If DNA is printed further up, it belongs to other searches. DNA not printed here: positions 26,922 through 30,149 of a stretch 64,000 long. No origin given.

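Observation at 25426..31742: Orphan DotA/TraY-like membrane protein flanked by two large unknown proteins in a lower-G+C islet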

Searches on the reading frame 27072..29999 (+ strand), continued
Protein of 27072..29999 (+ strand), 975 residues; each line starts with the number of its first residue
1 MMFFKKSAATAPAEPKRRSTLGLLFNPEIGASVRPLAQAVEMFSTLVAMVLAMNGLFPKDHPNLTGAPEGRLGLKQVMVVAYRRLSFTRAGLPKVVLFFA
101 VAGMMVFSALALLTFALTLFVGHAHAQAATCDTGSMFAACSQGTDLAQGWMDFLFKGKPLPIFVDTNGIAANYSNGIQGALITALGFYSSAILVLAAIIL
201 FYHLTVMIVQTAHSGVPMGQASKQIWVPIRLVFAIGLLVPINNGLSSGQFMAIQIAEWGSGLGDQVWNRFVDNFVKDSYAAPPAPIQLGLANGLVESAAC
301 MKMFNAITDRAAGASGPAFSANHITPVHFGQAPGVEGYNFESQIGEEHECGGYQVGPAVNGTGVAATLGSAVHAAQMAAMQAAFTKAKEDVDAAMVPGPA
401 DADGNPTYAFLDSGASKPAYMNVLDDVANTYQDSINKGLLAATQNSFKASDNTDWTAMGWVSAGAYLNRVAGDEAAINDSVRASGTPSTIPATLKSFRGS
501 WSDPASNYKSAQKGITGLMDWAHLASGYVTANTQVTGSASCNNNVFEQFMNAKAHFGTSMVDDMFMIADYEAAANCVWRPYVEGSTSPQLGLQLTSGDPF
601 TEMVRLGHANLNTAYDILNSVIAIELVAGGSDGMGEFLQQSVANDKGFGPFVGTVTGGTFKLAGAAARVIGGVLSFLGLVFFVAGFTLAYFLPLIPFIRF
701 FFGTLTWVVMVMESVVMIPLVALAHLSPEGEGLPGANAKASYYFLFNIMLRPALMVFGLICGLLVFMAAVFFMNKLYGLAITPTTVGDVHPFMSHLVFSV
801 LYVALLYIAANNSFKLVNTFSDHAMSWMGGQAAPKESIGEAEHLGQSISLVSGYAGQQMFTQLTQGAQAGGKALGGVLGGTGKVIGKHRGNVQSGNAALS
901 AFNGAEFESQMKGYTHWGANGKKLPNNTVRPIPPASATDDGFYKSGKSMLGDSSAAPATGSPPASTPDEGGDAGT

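Call 51: search_protein_families(library=pfam, proteins=[L021:382-1098:+, L021:1222-3024:+, L021:7425-8417:+, L021:8419-8925:+, L021:9067-9729:+, L021:13193-14281:+, L021:14341-15921:+, L011:17079-18323:+, L001:8158-9654:-, L002:7997-9295:-], max_evalue=0.1)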
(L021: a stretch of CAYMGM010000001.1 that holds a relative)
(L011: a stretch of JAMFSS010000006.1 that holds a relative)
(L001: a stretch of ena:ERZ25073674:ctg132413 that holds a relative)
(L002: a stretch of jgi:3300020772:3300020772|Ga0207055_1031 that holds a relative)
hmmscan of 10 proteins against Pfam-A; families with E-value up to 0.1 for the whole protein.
L021:382-1098:+ (238 aa): 4 families
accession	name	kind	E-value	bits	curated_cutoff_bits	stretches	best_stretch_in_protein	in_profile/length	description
PF14622.11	Ribonucleas_3_3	-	1.3e-30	106.6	35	1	25-148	3-123/128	Ribonuclease-III-like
PF00636.31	Ribonuclease_3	-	1.2e-19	71.4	27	1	47-137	1-102/102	Ribonuclease III domain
PF00035.32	dsrm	-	4.8e-16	59.5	23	1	163-229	1-66/66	Double-stranded RNA binding motif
PF14709.13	DND1_DSRM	-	5.6e-06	27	25.7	1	163-224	3-69/80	double strand RNA binding domain from DEAD END PROTEIN 1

L021:1222-3024:+ (600 aa): 2 families
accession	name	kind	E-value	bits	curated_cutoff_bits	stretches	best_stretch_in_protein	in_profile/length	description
PF00263.26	Secretin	-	9.2e-18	64.8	27.5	1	313-484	2-168/169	Bacterial type II and III secretion system protein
PF09722.15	Xre_MbcA_ParS_C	-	0.0038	17.6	24.5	1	219-238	34-51/51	Antitoxin Xre/MbcA/ParS C-terminal toxin-binding domain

L021:7425-8417:+ (330 aa): 0 families

L021:8419-8925:+ (168 aa): 1 family
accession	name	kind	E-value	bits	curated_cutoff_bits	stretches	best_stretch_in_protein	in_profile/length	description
PF20556.3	DUF6768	-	0.031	14.4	27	1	17-78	29-90/123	Family of unknown function (DUF6768)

L021:9067-9729:+ (220 aa): 0 families

L021:13193-14281:+ (362 aa): 1 family
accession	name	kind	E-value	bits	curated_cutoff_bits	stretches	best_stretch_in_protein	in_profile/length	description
PF02912.23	Phe_tRNA-synt_N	-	0.073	13.5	22.3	0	32-58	30-56/69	Aminoacyl tRNA synthetase class II, N-terminal domain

L021:14341-15921:+ (526 aa): 0 families

L011:17079-18323:+ (414 aa): 0 families

L001:8158-9654:- (498 aa): 0 families

L002:7997-9295:- (432 aa): 0 families

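Call 53: search_protein_families(library=ncbifam, proteins=[L050:9580-9954:+, L035:17487-17927:+, L041:12706-13098:+, L030:12824-13285:+, L056:18398-19774:+, L056:17168-18385:+, L056:22212-22523:+, L056:16606-17157:+, L056:16136-16609:+], max_evalue=1)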
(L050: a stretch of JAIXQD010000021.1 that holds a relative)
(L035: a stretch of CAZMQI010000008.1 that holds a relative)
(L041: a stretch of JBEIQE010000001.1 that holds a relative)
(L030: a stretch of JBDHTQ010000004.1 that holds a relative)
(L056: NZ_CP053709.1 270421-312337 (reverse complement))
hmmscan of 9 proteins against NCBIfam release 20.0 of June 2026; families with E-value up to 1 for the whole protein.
L050:9580-9954:+ (124 aa): 0 families

L035:17487-17927:+ (146 aa): 0 families

L041:12706-13098:+ (130 aa): 1 family
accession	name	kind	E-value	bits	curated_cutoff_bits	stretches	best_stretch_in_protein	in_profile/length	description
TIGR04298.1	his_histam_anti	equivalog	0.00019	20.8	750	1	24-79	17-76/429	histidine-histamine antiporter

L030:12824-13285:+ (153 aa): 0 families

L056:18398-19774:+ (458 aa): 1 family
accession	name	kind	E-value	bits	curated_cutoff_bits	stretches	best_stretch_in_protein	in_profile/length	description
TIGR00996.1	Mtu_fam_mce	paralog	0.0043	16.3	140.5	1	20-57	187-224/291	MCE family protein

L056:17168-18385:+ (405 aa): 1 family
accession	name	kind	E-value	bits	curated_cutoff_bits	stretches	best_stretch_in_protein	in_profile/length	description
NF033888.1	conj_TraW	equivalog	0.028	13.6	100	0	42-393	11-366/380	conjugal transfer protein TraW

L056:22212-22523:+ (103 aa): 2 families
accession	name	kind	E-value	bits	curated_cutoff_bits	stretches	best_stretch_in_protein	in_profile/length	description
NF010535.0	PRK13923.1-3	equivalog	0.011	15.6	257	1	48-100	131-183/193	sporulation-specific transcriptional regulator GerR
NF010520.0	PRK13922.13-5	equivalog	0.17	11.2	343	1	32-77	57-102/263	rod shape-determining protein MreC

L056:16606-17157:+ (183 aa): 0 families

L056:16136-16609:+ (157 aa): 1 family
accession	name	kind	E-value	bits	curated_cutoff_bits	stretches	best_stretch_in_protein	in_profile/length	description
NF038222.1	IcmW_IVB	equivalog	0.0023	18.2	100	1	30-139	35-139/139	type IVB secretion system protein IcmW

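Call 54: predict_structure(alignment_id=A2)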
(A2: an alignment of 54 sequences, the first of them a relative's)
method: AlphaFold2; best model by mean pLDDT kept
length: 975 residues; sequences in the alignment: 54
mean_pLDDT: 74.4   pTM: 0.68
mean pLDDT of the five models: 74.4, 73.0, 72.0, 71.2, 70.3
residues with pLDDT >= 90: 259; 70-90: 362; 50-70: 211; < 50: 143
segments of 3 or more residues with pLDDT < 50: 1-10, 496-501, 527-540, 874-961, 963-975
pLDDT, mean of each block of 10 residues (from residue 1): 45 58 58 75 90 93 86 91 92 91 87 74 54 70 83 86 54 80 91 86 79 70 76 92 92 95 95 81 75 88 82 67 82 80 75 86 84 92 94 77 64 59 88 92 83 86 91 80 75 58 57 67 54 43 59 73 87 84 65 78 89 91 78 56 53 56 72 90 93 93 95 95 87 85 94 96 93 85 69 88 92 94 89 74 69 66 62 48 41 42 43 37 34 38 33 33 40 34
secondary structure, 60 per line:
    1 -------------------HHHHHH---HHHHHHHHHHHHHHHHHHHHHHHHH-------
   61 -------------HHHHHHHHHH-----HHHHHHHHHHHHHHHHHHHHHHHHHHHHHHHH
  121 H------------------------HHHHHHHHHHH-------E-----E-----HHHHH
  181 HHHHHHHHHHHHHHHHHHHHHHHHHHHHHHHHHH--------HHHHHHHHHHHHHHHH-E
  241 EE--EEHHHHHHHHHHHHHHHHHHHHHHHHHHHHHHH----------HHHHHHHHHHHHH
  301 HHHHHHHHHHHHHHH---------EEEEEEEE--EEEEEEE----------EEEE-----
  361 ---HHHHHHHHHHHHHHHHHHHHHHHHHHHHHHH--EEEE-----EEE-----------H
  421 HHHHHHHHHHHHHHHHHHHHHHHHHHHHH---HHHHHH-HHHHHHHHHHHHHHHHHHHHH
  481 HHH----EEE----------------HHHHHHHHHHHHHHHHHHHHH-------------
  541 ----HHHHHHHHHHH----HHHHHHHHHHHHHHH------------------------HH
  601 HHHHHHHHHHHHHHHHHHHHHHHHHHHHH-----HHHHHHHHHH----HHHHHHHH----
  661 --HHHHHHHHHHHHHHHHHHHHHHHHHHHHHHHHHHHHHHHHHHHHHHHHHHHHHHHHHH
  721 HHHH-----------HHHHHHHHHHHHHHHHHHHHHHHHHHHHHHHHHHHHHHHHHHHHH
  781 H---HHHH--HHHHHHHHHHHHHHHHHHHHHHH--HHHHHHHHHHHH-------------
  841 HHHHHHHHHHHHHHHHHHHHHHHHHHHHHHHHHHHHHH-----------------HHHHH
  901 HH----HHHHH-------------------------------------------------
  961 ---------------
elements in order (helices of 4 or more, strands of 3 or more residues): H20-25 H29-53 H74-83 H89-121 H146-156 H176-214 H223-238 E240-242 H247-277 H288-315 E325-332 E335-341 E352-355 H364-394 E397-400 E406-408 H420-449 H453-458 H460-483 E488-490 H507-527 H545-555 H560-574 H599-629 H635-644 H649-656 H663-724 H736-781 H785-788 H791-813 H816-827 H841-878 H896-902 H907-911

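Call 56: get_annotated_region(hit=H10, flank=20000)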
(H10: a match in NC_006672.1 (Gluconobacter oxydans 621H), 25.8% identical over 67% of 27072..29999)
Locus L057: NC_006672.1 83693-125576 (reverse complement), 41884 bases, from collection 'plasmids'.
description: Gluconobacter oxydans 621H plasmid pGOX1, complete sequence
organism: Gluconobacter oxydans 621H (NCBI taxid 290633)
taxonomy: Bacteria; Pseudomonadota; Alphaproteobacteria; Rhodospirillales; Acetobacteraceae; Gluconobacter; Gluconobacter oxydans; Gluconobacter oxydans 621H
host: -; source: -; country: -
typing (MOB-suite, as given by PLSDB): conjugative; replicon rep_cluster_500; relaxase MOBF; mating-pair formation MPF_I
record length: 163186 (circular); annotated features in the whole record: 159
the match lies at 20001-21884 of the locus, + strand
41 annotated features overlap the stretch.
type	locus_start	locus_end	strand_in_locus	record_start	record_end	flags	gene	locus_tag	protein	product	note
CDS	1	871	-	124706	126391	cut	-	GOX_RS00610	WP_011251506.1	ATPase, T2SS/T4P/T4SS family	-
CDS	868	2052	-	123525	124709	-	pilO2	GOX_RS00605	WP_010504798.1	type 4b pilus protein PilO2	-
CDS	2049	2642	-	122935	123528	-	pilP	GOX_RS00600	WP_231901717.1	type IV pilus biogenesis protein PilP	GO:0009297 - pilus assembly [Evidence IEA]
CDS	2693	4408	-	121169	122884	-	-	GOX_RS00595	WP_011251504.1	secretin N-terminal domain-containing protein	-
CDS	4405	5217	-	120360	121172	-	-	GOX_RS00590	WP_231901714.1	toxin co-regulated pilus biosynthesis Q family protein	-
CDS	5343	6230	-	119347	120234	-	-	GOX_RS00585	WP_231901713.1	TrbG/VirB9 family P-type conjugative transfer protein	-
CDS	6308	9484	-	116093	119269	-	-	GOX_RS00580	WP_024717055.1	type IV secretion protein DotO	-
CDS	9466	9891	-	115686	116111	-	-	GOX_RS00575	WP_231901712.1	hypothetical protein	-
CDS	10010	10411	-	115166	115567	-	-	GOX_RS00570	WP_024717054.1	hypothetical protein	-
CDS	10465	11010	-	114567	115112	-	-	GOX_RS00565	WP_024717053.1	hypothetical protein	-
CDS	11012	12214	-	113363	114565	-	-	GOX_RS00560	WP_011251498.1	hypothetical protein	-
CDS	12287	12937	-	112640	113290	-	-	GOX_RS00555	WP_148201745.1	DotG/IcmE/VirB10 family protein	-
CDS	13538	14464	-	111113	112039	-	-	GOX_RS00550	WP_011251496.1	DotH/IcmK family type IV secretion protein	-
CDS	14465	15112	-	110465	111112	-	-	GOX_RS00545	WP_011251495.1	DotI/IcmL family type IV secretion protein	-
CDS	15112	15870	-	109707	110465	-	-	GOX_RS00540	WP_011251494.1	hypothetical protein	-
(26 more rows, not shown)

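Call 57: fold_search(model_id=the predicted structure, library=pdb)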
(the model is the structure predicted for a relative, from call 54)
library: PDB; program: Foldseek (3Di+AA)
matches with E <= 10: 204; with E <= 0.001: 1
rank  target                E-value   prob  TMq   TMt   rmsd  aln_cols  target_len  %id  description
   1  9ngy_FP1              4.8e-10  1.00  0.24  0.27  22.1       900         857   16  In situ cryo-EM structure of protochannel (DotA-IcmX) of the Legionella Dot/Icm T4SS machine (released 2025-09-17)
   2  4mlb_B                5.1e-02  0.14  0.07  0.12  31.0       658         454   10  Reverse polarity of binding pocket suggests different function of a MOP superfamily transporter from Pyrococcus furios (released 2013-09-25)
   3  7p7l_L                7.5e-02  0.09  0.07  0.09  36.5       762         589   11  Complex I from E. coli, DDM/LMNG-purified, with NADH and FMN, Open state (released 2022-09-21)
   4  6hfb_B                1.3e-01  0.10  0.07  0.12  30.8       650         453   10  Outward-facing conformation of a multidrug resistance MATE family transporter of the MOP superfamily. (released 2019-06-12)
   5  7p7c_L                2.0e-01  0.06  0.07  0.09  36.2       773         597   11  Complex I from E. coli, DDM/LMNG-purified, Apo, Open state (released 2022-09-21)
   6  8w20_A                3.9e-01  0.04  0.06  0.07  65.9       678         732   11  Umb1 umbrella toxin particle (released 2024-04-17)
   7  3w4t                  4.1e-01  0.08  0.08  0.14  32.0       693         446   11  Crystal structure of MATE P26A mutant (released 2013-04-03)
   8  6gwh                  4.7e-01  0.08  0.08  0.14  30.2       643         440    9  Outward-facing conformation of a multidrug resistance MATE family transporter of the MOP superfamily. (released 2019-06-05)
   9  7z7r_L                5.5e-01  0.05  0.08  0.10  37.8       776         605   12  Complex I from E. coli, LMNG-purified, Apo, Open-ready state (released 2022-09-21)
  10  7z84_L                5.7e-01  0.04  0.07  0.09  36.3       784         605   11  Complex I from E. coli, DDM/LMNG-purified, under Turnover at pH 8, Open-ready state (released 2022-09-21)
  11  6za8                  7.1e-01  0.08  0.06  0.11  23.2       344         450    9  Crystal structure of the neurotensin receptor 1 in complex with the small-molecule partial agonist RTI-3a (released 2021-02-10)
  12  4mlb_C                7.1e-01  0.06  0.08  0.13  30.9       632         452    8  Reverse polarity of binding pocket suggests different function of a MOP superfamily transporter from Pyrococcus furios (released 2013-09-25)
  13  4mlb_A                7.4e-01  0.05  0.07  0.12  31.1       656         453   10  Reverse polarity of binding pocket suggests different function of a MOP superfamily transporter from Pyrococcus furios (released 2013-09-25)
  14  5ung                  9.6e-01  0.06  0.07  0.12  26.7       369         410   13  XFEL structure of human angiotensin II type 2 receptor (Orthorhombic form) in complex with compound 1 (N-benzyl-N-(2-eth (released 2017-04-05)
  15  3vvn                  9.6e-01  0.05  0.07  0.13  30.7       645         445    9  Crystal structure of MATE in the straight conformation (released 2013-04-03)
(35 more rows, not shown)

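Call 60: find_encoding_contigs(protein=P0041, flank=10000, max_places=1)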
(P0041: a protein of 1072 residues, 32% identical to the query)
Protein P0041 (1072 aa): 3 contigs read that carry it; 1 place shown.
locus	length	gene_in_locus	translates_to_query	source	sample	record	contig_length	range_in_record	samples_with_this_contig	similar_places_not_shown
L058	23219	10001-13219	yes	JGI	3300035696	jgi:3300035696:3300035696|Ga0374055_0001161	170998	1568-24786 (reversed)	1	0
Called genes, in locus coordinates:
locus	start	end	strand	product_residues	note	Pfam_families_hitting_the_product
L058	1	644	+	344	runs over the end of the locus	PF00459:Inositol_P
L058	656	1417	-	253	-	PF01209:Ubie_methyltran, PF13489:Methyltransf_23, PF13847:Methyltransf_31, PF08241:Methyltransf_11, PF08242:Methyltransf_12, PF13649:Methyltransf_25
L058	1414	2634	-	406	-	PF13439:Glyco_transf_4, PF13579:Glyco_trans_4_4 (weak), PF00534:Glycos_transf_1, PF13692:Glyco_trans_1_4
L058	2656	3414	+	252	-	PF00561:Abhydrolase_1, PF12146:Hydrolase_4, PF12697:Abhydrolase_6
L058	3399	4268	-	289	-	PF02390:Methyltransf_4 (weak), PF08241:Methyltransf_11 (weak), PF13649:Methyltransf_25, PF13847:Methyltransf_31 (weak)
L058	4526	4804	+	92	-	-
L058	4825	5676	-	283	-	PF02569:Pantoate_ligase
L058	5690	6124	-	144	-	PF05198:IF3_N, PF00707:IF3_C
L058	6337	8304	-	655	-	PF02824:TGS, PF07973:tRNA_SAD, PF00587:tRNA-synt_2b, PF03129:HGTP_anticodon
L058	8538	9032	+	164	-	PF01451:LMWPc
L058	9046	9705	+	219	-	-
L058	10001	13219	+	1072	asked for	-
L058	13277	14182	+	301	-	-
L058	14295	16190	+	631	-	-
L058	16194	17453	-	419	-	PF00675:Peptidase_M16, PF05193:Peptidase_M16_C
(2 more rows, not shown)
